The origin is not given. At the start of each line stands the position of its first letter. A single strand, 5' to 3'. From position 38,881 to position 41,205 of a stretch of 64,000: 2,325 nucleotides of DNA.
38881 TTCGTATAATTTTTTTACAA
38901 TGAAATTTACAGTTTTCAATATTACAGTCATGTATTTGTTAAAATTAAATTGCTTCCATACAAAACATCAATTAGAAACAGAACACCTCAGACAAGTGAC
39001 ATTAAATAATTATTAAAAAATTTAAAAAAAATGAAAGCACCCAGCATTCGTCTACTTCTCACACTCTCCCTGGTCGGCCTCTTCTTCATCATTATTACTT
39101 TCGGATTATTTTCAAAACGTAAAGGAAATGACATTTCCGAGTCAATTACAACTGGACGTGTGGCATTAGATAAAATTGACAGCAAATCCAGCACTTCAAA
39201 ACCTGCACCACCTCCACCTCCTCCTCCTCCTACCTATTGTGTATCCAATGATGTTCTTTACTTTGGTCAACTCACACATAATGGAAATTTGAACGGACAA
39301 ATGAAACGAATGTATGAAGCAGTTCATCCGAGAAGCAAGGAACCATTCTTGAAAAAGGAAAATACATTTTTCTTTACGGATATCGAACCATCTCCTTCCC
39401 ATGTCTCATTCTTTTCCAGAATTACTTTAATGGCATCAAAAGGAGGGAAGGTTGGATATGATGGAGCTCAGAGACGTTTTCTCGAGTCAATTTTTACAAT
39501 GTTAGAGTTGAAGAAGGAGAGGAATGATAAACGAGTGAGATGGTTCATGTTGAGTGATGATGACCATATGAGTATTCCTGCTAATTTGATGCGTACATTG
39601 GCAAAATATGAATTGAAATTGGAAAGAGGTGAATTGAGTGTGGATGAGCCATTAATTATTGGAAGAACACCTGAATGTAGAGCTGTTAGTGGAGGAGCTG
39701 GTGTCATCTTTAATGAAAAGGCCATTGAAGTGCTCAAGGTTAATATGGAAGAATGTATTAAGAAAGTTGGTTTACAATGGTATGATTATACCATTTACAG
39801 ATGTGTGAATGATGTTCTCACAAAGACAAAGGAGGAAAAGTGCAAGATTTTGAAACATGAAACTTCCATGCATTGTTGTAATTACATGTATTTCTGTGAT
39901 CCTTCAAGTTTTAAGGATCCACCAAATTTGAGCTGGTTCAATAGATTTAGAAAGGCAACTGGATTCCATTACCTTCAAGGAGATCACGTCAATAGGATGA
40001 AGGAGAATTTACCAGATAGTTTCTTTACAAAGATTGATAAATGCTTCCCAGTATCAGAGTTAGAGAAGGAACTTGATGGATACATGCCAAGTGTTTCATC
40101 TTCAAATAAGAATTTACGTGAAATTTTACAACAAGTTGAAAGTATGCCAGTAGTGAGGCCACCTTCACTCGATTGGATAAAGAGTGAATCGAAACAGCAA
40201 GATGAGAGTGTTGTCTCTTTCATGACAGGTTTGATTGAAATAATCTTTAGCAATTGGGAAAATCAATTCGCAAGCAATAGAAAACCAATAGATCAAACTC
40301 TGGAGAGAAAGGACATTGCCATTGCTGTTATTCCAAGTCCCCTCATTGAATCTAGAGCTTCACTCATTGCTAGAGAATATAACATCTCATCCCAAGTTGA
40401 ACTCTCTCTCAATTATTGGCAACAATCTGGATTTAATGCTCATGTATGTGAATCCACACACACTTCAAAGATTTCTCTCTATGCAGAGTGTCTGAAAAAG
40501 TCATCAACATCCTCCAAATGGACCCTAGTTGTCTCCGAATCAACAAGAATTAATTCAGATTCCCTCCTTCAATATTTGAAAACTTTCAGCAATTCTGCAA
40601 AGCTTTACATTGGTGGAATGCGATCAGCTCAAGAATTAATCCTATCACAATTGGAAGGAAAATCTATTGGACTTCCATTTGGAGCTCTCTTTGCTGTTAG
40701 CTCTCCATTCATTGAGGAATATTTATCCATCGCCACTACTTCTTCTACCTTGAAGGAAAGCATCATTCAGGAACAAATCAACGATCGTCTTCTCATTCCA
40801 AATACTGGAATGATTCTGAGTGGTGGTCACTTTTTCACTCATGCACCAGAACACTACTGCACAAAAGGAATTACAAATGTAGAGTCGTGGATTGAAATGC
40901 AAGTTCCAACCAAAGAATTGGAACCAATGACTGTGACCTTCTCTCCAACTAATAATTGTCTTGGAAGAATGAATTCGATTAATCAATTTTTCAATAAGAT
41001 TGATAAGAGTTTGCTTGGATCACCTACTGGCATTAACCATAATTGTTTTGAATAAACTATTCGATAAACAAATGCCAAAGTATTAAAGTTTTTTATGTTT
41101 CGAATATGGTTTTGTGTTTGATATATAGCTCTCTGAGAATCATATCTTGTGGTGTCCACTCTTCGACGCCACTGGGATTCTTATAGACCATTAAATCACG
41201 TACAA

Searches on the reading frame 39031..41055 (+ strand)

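Call 33: search_protein_families(library=pfam, max_evalue=0.00001, proteins=[window:39031-41055:+])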
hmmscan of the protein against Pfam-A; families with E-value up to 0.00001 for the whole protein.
window:39031-41055:+ (674 aa): 1 family
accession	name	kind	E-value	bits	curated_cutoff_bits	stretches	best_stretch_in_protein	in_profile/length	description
PF02434.22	Fringe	-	2e-09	37.6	21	0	109-263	35-193/250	Fringe-like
